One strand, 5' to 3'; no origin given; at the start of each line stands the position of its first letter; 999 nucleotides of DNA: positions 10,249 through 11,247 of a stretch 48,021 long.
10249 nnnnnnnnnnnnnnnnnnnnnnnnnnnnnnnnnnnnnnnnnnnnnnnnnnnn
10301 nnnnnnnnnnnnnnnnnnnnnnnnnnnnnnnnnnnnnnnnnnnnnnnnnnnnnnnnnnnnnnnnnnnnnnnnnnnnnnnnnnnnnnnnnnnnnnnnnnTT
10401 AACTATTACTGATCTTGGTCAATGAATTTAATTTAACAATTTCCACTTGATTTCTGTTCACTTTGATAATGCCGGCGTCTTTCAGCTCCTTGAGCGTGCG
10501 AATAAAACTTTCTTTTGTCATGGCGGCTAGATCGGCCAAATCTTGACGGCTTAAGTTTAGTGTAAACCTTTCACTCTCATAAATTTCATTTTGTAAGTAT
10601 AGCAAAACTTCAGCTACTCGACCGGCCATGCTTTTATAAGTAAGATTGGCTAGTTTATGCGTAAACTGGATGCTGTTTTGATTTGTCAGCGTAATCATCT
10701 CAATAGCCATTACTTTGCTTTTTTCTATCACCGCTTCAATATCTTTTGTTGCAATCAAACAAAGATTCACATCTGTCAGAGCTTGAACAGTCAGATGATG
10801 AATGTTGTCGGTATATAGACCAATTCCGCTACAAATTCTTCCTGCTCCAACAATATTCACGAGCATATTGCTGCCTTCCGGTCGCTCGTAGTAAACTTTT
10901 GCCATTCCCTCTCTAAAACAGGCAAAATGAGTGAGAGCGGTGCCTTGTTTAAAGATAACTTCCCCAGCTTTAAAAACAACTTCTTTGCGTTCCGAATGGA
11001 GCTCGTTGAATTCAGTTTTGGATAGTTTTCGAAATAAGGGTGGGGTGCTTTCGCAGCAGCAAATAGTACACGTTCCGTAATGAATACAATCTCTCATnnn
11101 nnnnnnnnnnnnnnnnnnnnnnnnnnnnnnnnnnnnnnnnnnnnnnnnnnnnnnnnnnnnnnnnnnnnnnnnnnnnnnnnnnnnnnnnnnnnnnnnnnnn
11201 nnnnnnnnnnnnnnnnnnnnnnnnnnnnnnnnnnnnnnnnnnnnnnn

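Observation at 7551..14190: Four promoters share an FNR-type box exactly 22 nt upstream of the Bacteroidota -7 element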

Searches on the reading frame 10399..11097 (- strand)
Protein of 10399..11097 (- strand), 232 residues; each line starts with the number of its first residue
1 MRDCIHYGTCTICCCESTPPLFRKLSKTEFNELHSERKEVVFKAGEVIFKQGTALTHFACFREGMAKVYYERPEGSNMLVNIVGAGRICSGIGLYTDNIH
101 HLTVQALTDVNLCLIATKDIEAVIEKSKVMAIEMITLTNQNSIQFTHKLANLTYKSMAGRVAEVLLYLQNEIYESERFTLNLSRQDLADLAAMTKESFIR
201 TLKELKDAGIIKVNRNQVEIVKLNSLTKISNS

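Call 7: search_protein_families(library=pfam, proteins=[window:10399-11097:-], max_evalue=0.01)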
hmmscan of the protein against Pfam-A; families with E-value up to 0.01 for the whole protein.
window:10399-11097:- (232 aa): 4 families
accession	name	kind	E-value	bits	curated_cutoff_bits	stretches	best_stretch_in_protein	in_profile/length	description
PF13545.12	HTH_Crp_2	-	2.8e-16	59.7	27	1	159-228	1-69/70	Crp-like helix-turn-helix domain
PF00027.35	cNMP_binding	-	4e-15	56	27.5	1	40-126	2-88/89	Cyclic nucleotide-binding domain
PF00325.26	Crp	-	9.9e-05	22.4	21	1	180-211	1-32/32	Bacterial regulatory proteins, crp family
PF19461.4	DUF5998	-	0.0095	16.1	25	0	100-169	46-116/179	Family of unknown function (DUF5998)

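Call 9: find_homologous_proteins(query=window:10399-11097:-, max_evalue=1e-10)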
Query window:10399-11097:- (232 aa): 57 proteins with E <= 1e-10 among 342 candidates.
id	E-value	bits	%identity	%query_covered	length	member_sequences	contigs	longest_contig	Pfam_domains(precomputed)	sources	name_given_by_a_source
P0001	5.4e-148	508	100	100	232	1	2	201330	PF13545.13,PF00027.36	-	-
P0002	1.9e-147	507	100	100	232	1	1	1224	PF13545.13,PF00027.36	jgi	jgi:CRP/FNR family transcriptional regulator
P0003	3.6e-146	502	99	100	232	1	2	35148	PF13545.13,PF00027.36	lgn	-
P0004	2.8e-134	464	91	100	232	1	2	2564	PF13545.13,PF00027.36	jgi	jgi:CRP/FNR family transcriptional regulator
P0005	6.3e-120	417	80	100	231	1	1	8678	PF13545.13,PF00027.36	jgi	-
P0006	8.6e-117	406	78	100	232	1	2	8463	PF13545.13,PF00027.36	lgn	-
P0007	1.3e-115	403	77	100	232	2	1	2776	PF13545.13,PF00027.36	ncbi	-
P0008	1.1e-112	393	73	100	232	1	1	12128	PF13545.13,PF00027.36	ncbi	-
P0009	1.9e-111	389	73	100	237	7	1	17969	PF13545.13,PF00027.36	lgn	-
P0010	3.4e-111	388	73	100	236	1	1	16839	PF13545.13,PF00027.36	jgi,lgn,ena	-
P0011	2.7e-107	375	72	99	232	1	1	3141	PF13545.13,PF00027.36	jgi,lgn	-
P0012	2.8e-107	375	74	100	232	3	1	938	PF13545.13,PF00027.36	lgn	-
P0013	1.6e-106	373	73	99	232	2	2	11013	PF13545.13,PF00027.36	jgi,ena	-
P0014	3.2e-105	369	72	100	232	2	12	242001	PF13545.13,PF00027.36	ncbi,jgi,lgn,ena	-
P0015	1.2e-103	363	69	100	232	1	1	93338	PF13545.13,PF00027.36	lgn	-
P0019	1.2e-101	357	67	99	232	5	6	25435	PF13545.13,PF00027.36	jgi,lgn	jgi:CRP/FNR family transcriptional regulator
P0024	6.6e-98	345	66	98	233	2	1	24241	PF13545.13,PF00027.36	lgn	-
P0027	1.4e-76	275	53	100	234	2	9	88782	PF13545.13,PF00027.36,PF00325.27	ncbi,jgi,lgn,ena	-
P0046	1.7e-39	154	38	96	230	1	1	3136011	PF13545.13,PF00027.36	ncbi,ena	-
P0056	1.1e-17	83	31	89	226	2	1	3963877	PF13545.13,PF00027.36,PF00325.27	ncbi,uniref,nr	ncbi:Crp/Fnr family transcriptional regulator [Prolixibacter sp. SD074]|uniref:Crp/Fnr family transc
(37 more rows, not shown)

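Call 12: find_related_loci(query=A2, collection=genome_contigs, flank=10000)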
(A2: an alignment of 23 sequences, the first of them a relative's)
Query A2 (232 aa) in genome_contigs; peptide patterns used: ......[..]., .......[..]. (x = any residue, [..] = any of these).
294 stretches matched a pattern; 10 encode a relative of the query (tblastn E <= 1e-3); 10 distinct loci.
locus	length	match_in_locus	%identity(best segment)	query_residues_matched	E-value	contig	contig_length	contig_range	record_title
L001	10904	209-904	73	1-232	1e-121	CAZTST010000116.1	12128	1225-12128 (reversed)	MAG TPA_asm: uncultured Draconibacterium sp. isolate SRP256446_co1_70 genome assembly, contig: NODE_2519_length_12128_co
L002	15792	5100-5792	72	1-231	1e-113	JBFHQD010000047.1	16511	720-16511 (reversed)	MAG: Bacteroidales bacterium isolate Mix_sand08.2021.06.G.64 k141_1889188_length_16511_cov_10.0041, whole genome shotgun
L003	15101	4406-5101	69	1-232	1e-111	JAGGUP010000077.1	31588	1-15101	MAG: Bacteroidales bacterium isolate AUK077 PB_MBMC_031_c_000000000210, whole genome shotgun sequence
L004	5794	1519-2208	67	1-230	1e-109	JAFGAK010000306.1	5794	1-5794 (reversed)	MAG: Bacteroidales bacterium isolate Zod_maxbin.0163 k87_6576412, whole genome shotgun sequence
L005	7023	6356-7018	68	1-221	1e-107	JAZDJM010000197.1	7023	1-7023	MAG: Bacteroidota bacterium isolate MEGAHIT-group-0.480 k141_14282229, whole genome shotgun sequence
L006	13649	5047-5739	73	1-231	8e-115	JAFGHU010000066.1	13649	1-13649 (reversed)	MAG: Bacteroidales bacterium isolate Zod_Metabat.155 k87_3821540, whole genome shotgun sequence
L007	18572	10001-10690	71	1-230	4e-117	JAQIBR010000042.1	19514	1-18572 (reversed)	MAG: Bacteroidales bacterium isolate GH48 k119_263986, whole genome shotgun sequence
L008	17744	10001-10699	53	1-231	6e-85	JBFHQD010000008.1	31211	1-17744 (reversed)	MAG: Bacteroidales bacterium isolate Mix_sand08.2021.06.G.64 k141_174266_length_31211_cov_11.4989, whole genome shotgun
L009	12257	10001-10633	44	22-232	5e-54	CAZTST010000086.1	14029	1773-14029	MAG TPA_asm: uncultured Draconibacterium sp. isolate SRP256446_co1_70 genome assembly, contig: NODE_1882_length_14029_co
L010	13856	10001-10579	44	6-200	4e-49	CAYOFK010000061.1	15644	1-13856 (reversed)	MAG TPA_asm: uncultured Rikenellaceae bacterium isolate SRP128015_co2_64 genome assembly, contig: NODE_2245_length_15644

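Call 13: find_related_loci(query=A2, collection=metagenome_contigs, flank=10000)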
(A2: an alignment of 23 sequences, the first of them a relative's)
Query A2 (232 aa) in metagenome_contigs; peptide patterns used: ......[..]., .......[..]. (x = any residue, [..] = any of these).
379 stretches matched a pattern; 8 encode a relative of the query (tblastn E <= 1e-3); 8 distinct loci.
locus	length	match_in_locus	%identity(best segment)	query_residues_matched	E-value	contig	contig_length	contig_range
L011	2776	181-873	77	1-231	2e-131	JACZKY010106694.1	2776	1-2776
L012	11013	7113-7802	73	1-230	2e-116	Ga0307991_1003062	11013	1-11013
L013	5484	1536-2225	69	3-232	3e-112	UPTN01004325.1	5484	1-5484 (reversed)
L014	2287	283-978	69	1-232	2e-117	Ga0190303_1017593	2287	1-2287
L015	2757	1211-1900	67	1-230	9e-115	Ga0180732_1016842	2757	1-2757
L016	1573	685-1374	47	1-230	1e-73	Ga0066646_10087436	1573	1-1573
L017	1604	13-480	43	77-232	2e-37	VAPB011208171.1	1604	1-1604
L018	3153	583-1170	26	41-232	4e-17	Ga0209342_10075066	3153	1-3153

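Call 16: find_encoding_contigs(protein=P0014, flank=10000, max_places=3)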
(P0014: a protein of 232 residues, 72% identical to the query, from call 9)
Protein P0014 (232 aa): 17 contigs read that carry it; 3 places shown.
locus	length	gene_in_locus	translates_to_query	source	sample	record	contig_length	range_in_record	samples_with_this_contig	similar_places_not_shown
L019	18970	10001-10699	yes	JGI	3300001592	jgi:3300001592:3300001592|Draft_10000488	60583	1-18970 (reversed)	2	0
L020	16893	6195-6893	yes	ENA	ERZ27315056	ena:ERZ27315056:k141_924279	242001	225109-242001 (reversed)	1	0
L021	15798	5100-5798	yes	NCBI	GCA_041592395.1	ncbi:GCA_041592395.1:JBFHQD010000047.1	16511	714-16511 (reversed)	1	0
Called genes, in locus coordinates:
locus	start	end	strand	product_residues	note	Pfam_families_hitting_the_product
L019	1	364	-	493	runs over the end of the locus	PF01406:tRNA-synt_1e, PF09334:tRNA-synt_1g (faint), PF09190:DALR_2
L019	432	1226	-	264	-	PF00075:RNase_H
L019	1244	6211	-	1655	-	PF13205:Big_5 (faint), PF00932:LTD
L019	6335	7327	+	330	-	PF01118:Semialdhyde_dh, PF02800:Gp_dh_C (faint), PF02774:Semialdhyde_dhC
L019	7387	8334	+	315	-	PF06574:FAD_syn, PF01687:Flavokinase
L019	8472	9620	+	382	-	PF10509:GalKase_gal_bdg, PF00288:GHMP_kinases_N, PF08544:GHMP_kinases_C (weak)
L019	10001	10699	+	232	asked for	PF00027:cNMP_binding, PF13545:HTH_Crp_2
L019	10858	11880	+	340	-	PF22113:Mtrc-MtrF_II-IV_dom (faint), PF14522:Cytochrome_C7 (faint), PF14537:Cytochrom_c3_2 (faint)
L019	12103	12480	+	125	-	-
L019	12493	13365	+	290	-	PF19089:DUF5777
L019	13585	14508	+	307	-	PF09699:Paired_CXXCH_1 (faint), PF14522:Cytochrome_C7 (faint), PF22113:Mtrc-MtrF_II-IV_dom (faint), PF14537:Cytochrom_c3_2 (faint)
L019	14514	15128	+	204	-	PF01292:Ni_hydr_CYTB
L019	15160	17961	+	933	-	PF02085:Cytochrom_CIII (faint), PF09699:Paired_CXXCH_1 (faint), PF14522:Cytochrome_C7 (faint), PF14537:Cytochrom_c3_2 (faint), PF22113:Mtrc-MtrF_II-IV_dom (weak)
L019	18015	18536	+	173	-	PF22113:Mtrc-MtrF_II-IV_dom (faint), PF14522:Cytochrome_C7 (faint), PF09699:Paired_CXXCH_1 (faint), PF13435:Cytochrome_C554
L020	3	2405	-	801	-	?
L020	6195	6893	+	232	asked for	PF00027:cNMP_binding, PF13545:HTH_Crp_2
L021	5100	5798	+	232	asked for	PF00027:cNMP_binding, PF13545:HTH_Crp_2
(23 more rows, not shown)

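Call 17: find_encoding_contigs(protein=P0015, flank=10000, max_places=2)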
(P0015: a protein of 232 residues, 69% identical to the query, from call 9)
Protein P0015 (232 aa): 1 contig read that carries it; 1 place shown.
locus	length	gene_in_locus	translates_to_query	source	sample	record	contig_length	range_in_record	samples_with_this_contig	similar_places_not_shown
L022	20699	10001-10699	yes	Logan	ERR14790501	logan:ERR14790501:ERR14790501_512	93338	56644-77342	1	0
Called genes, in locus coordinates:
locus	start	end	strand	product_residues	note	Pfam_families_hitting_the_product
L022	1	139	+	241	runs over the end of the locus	-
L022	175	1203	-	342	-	PF14522:Cytochrome_C7 (faint), PF14537:Cytochrom_c3_2 (faint), PF09699:Paired_CXXCH_1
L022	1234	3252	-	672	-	-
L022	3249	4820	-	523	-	PF02085:Cytochrom_CIII (faint), PF14522:Cytochrome_C7 (faint), PF14537:Cytochrom_c3_2 (faint), PF22113:Mtrc-MtrF_II-IV_dom (faint), PF09699:Paired_CXXCH_1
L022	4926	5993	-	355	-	PF15869:TolB_like (faint), PF01436:NHL (faint), PF17170:DUF5128 (weak)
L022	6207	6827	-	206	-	PF14522:Cytochrome_C7 (faint), PF14537:Cytochrom_c3_2 (faint), PF09699:Paired_CXXCH_1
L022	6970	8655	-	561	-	PF14522:Cytochrome_C7 (faint), PF14537:Cytochrom_c3_2 (faint), PF22678:Cytochrom_c_NrfB-like (faint), PF09699:Paired_CXXCH_1 (weak), PF22113:Mtrc-MtrF_II-IV_dom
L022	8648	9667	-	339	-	PF08450:SGL (faint), PF25021:TEN_NHL (faint), PF17170:DUF5128, PF01436:NHL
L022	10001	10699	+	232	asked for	PF00027:cNMP_binding, PF13545:HTH_Crp_2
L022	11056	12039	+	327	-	PF14522:Cytochrome_C7 (faint), PF22113:Mtrc-MtrF_II-IV_dom (faint), PF09699:Paired_CXXCH_1 (faint), PF14537:Cytochrom_c3_2 (weak)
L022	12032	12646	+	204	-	PF01292:Ni_hydr_CYTB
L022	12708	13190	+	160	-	PF03264:Cytochrom_NNT (faint), PF14537:Cytochrom_c3_2 (faint), PF22113:Mtrc-MtrF_II-IV_dom (faint), PF14522:Cytochrome_C7 (faint), PF09699:Paired_CXXCH_1 (faint), PF13435:Cytochrome_C554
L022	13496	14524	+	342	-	-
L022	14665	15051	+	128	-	-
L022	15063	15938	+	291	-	PF19089:DUF5777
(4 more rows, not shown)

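Call 18: find_encoding_contigs(protein=P0019, flank=10000, max_places=2)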
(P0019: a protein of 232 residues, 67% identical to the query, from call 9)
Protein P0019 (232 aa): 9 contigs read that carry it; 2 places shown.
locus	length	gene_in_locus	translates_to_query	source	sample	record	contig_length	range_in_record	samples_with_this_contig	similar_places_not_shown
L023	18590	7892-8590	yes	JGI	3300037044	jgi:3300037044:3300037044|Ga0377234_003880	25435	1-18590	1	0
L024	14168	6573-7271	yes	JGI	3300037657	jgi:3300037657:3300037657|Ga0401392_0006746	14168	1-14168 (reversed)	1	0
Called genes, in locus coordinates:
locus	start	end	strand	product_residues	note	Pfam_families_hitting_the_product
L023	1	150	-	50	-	?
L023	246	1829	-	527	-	PF00133:tRNA-synt_1 (faint), PF01406:tRNA-synt_1e, PF09334:tRNA-synt_1g (faint), PF09190:DALR_2, PF23493:CysS_C (weak)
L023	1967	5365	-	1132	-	PF00932:LTD, PF13205:Big_5 (weak), PF00932:LTD, PF13585:CHU_C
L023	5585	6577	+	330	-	PF01118:Semialdhyde_dh, PF02774:Semialdhyde_dhC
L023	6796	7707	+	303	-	PF01467:CTP_transf_like, PF06574:FAD_syn, PF01687:Flavokinase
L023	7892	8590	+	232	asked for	PF00027:cNMP_binding, PF13545:HTH_Crp_2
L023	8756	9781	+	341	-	PF09699:Paired_CXXCH_1 (faint), PF14522:Cytochrome_C7 (faint), PF14537:Cytochrom_c3_2 (faint), PF22678:Cytochrom_c_NrfB-like (faint), PF22113:Mtrc-MtrF_II-IV_dom (faint)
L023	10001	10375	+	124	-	-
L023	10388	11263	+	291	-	PF19089:DUF5777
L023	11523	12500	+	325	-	PF02085:Cytochrom_CIII (faint), PF14522:Cytochrome_C7 (faint), PF14537:Cytochrom_c3_2 (faint), PF09699:Paired_CXXCH_1 (faint), PF22113:Mtrc-MtrF_II-IV_dom (weak)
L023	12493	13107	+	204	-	PF01292:Ni_hydr_CYTB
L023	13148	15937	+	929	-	PF02085:Cytochrom_CIII (faint), PF09699:Paired_CXXCH_1 (faint), PF14522:Cytochrome_C7 (faint), PF14537:Cytochrom_c3_2 (faint), PF22678:Cytochrom_c_NrfB-like (faint), PF22113:Mtrc-MtrF_II-IV_dom (weak), PF01292:Ni_hydr_CYTB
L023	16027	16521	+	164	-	PF14522:Cytochrome_C7 (faint), PF22113:Mtrc-MtrF_II-IV_dom (faint), PF09699:Paired_CXXCH_1 (faint), PF13435:Cytochrome_C554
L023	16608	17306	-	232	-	PF00027:cNMP_binding, PF13545:HTH_Crp_2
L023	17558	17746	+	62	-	-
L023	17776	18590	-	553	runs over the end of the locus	PF10101:DUF2339 (weak)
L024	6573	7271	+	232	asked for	PF00027:cNMP_binding, PF13545:HTH_Crp_2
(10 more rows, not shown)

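Call 19: find_encoding_contigs(protein=P0024, flank=10000, max_places=1)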
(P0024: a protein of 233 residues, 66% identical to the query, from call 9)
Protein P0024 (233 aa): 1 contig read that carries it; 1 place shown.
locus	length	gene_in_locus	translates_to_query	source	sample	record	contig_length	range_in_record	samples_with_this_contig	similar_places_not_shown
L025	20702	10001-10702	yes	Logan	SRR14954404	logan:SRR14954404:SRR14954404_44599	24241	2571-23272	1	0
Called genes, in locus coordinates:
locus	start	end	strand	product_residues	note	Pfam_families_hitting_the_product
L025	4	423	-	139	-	PF00436:SSB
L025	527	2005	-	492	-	PF01406:tRNA-synt_1e, PF09334:tRNA-synt_1g (faint), PF09190:DALR_2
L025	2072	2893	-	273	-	PF00075:RNase_H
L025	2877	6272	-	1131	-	PF13205:Big_5 (faint), PF00932:LTD, PF13585:CHU_C (weak)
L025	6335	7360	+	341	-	PF01118:Semialdhyde_dh, PF02774:Semialdhyde_dhC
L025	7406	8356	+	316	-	PF01467:CTP_transf_like (weak), PF06574:FAD_syn, PF01687:Flavokinase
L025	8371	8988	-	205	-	PF01914:MarC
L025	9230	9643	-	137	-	-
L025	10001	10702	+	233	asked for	PF00027:cNMP_binding, PF13545:HTH_Crp_2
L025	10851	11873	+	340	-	PF22678:Cytochrom_c_NrfB-like (faint), PF02085:Cytochrom_CIII (faint), PF14522:Cytochrome_C7 (faint), PF14537:Cytochrom_c3_2 (faint), PF22113:Mtrc-MtrF_II-IV_dom (faint)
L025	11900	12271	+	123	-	-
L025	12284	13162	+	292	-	PF19089:DUF5777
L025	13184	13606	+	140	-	PF00034:Cytochrom_C, PF13442:Cytochrome_CBB3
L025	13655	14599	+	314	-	PF09699:Paired_CXXCH_1 (faint), PF22113:Mtrc-MtrF_II-IV_dom (faint), PF14537:Cytochrom_c3_2 (weak), PF14522:Cytochrome_C7 (weak)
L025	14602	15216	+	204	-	PF01292:Ni_hydr_CYTB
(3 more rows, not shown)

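Call 20: find_encoding_contigs(protein=P0009, flank=10000, max_places=1)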
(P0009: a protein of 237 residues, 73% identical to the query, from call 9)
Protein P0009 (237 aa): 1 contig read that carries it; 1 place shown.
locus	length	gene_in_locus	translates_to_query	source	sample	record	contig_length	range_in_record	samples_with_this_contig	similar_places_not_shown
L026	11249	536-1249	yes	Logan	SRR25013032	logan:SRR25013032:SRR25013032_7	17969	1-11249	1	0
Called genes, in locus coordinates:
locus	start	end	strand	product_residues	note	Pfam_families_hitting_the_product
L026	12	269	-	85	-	-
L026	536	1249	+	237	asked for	PF00027:cNMP_binding, PF13545:HTH_Crp_2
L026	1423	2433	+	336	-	PF02085:Cytochrom_CIII (faint), PF14522:Cytochrome_C7 (faint), PF22113:Mtrc-MtrF_II-IV_dom (faint)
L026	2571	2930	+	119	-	-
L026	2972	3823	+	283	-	PF19089:DUF5777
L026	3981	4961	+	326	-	PF14522:Cytochrome_C7 (faint), PF09699:Paired_CXXCH_1 (faint), PF14537:Cytochrom_c3_2 (weak), PF22113:Mtrc-MtrF_II-IV_dom (weak)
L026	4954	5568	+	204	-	PF01292:Ni_hydr_CYTB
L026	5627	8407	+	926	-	PF02085:Cytochrom_CIII (faint), PF14522:Cytochrome_C7 (faint), PF14537:Cytochrom_c3_2 (faint), PF22113:Mtrc-MtrF_II-IV_dom (faint), PF09699:Paired_CXXCH_1 (weak)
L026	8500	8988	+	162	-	PF03264:Cytochrom_NNT (faint), PF14537:Cytochrom_c3_2 (faint), PF22113:Mtrc-MtrF_II-IV_dom (faint), PF14522:Cytochrome_C7 (faint), PF13435:Cytochrome_C554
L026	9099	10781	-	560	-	-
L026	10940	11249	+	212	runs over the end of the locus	PF14522:Cytochrome_C7 (faint), PF09699:Paired_CXXCH_1 (faint)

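Call 21: find_encoding_contigs(protein=P0010, flank=10000, max_places=1)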
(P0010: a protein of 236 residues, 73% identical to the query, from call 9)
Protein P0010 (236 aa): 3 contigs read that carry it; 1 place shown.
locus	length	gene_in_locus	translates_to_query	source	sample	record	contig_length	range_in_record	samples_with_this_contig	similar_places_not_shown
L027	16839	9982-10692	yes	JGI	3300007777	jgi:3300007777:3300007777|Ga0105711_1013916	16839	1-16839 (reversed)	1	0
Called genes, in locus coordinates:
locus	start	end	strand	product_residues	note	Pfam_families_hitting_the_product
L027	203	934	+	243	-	-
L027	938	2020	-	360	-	PF14522:Cytochrome_C7 (faint), PF14537:Cytochrom_c3_2 (faint), PF22678:Cytochrom_c_NrfB-like (faint), PF09699:Paired_CXXCH_1, PF22113:Mtrc-MtrF_II-IV_dom (weak), PF09699:Paired_CXXCH_1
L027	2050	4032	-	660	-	-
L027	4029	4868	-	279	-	PF02085:Cytochrom_CIII (faint), PF14522:Cytochrome_C7 (faint), PF22113:Mtrc-MtrF_II-IV_dom (faint), PF14537:Cytochrom_c3_2 (faint), PF09699:Paired_CXXCH_1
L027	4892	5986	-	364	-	PF01436:NHL (faint), PF17170:DUF5128 (weak)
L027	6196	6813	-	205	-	PF22113:Mtrc-MtrF_II-IV_dom (faint), PF14537:Cytochrom_c3_2 (faint), PF14522:Cytochrome_C7 (faint), PF09699:Paired_CXXCH_1 (weak)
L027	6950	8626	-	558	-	PF22678:Cytochrom_c_NrfB-like (faint), PF14522:Cytochrome_C7 (faint), PF14537:Cytochrom_c3_2 (faint), PF09699:Paired_CXXCH_1, PF22113:Mtrc-MtrF_II-IV_dom (weak)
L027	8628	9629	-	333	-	PF08450:SGL (faint), PF17170:DUF5128, PF01436:NHL (weak)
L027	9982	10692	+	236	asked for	PF00027:cNMP_binding, PF13545:HTH_Crp_2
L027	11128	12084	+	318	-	PF22113:Mtrc-MtrF_II-IV_dom (faint), PF14522:Cytochrome_C7 (faint), PF09699:Paired_CXXCH_1 (faint), PF14537:Cytochrom_c3_2 (weak)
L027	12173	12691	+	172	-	PF01292:Ni_hydr_CYTB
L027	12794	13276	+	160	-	PF22113:Mtrc-MtrF_II-IV_dom (faint), PF03264:Cytochrom_NNT (faint), PF14522:Cytochrome_C7 (faint), PF14537:Cytochrom_c3_2 (faint), PF13435:Cytochrome_C554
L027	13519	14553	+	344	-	PF22678:Cytochrom_c_NrfB-like (faint), PF14522:Cytochrome_C7 (faint), PF14537:Cytochrom_c3_2 (faint), PF22113:Mtrc-MtrF_II-IV_dom (faint)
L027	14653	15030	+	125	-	-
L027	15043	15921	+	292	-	PF19089:DUF5777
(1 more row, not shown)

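Call 22: find_encoding_contigs(protein=P0027, flank=10000, max_places=2)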
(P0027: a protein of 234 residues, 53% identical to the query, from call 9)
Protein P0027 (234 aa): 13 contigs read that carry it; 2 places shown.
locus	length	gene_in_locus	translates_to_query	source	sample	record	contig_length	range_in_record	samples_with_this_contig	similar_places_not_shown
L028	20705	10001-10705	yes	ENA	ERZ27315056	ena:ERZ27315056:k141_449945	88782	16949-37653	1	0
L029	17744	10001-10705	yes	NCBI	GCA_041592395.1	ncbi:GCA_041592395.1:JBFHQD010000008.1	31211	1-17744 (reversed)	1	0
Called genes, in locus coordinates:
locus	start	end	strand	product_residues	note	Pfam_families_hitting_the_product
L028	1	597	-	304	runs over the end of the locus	PF03473:MOSC, PF00994:MoCF_biosynth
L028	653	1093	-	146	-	PF03473:MOSC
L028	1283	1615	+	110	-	PF01503:PRA-PH (weak), PF03819:MazG, PF12643:MazG-like (weak)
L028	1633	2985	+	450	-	PF01103:Omp85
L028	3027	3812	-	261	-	PF01416:PseudoU_synth_1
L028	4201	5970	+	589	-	PF02225:PA, PF04389:Peptidase_M28, PF01546:Peptidase_M20 (weak), PF00595:PDZ (weak), PF13180:PDZ_2, PF17820:PDZ_6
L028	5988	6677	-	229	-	PF21778:DUF6873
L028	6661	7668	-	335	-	PF04055:Radical_SAM, PF16199:Radical_SAM_C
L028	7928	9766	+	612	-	PF13522:GATase_6, PF13537:GATase_7, PF01380:SIS, PF13580:SIS_2 (faint), PF01380:SIS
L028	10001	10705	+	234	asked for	PF00027:cNMP_binding, PF13545:HTH_Crp_2, PF00325:Crp (faint)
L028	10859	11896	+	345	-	-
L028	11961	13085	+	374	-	PF09719:C_GCAxxG_C_C, PF18962:Por_Secre_tail (faint), PF13860:FlgD_ig (weak)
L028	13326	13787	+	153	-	PF01243:PNPOx_N, PF12900:Pyridox_ox_2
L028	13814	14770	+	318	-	PF01370:Epimerase, PF02719:Polysacc_synt_2 (faint), PF04321:RmlD_sub_bind, PF16363:GDP_Man_Dehyd, PF07993:NAD_binding_4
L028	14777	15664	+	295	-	PF03279:Lip_A_acyltrans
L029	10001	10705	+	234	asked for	PF00027:cNMP_binding, PF13545:HTH_Crp_2, PF00325:Crp (faint)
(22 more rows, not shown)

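Call 44: search_protein_families(library=pfam, proteins=[L023:16608-17306:-], max_evalue=0.001)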
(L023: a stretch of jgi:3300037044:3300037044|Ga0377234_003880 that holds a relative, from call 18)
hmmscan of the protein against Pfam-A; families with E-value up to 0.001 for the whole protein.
L023:16608-17306:- (232 aa): 3 families
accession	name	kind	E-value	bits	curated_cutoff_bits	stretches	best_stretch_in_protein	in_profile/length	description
PF00027.35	cNMP_binding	-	1e-14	54.7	27.5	1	40-127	2-89/89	Cyclic nucleotide-binding domain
PF13545.12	HTH_Crp_2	-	1.3e-12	47.9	27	1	160-227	2-69/70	Crp-like helix-turn-helix domain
PF13412.12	HTH_24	-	0.00091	19.2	21.9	0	180-212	16-48/48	Winged helix-turn-helix DNA-binding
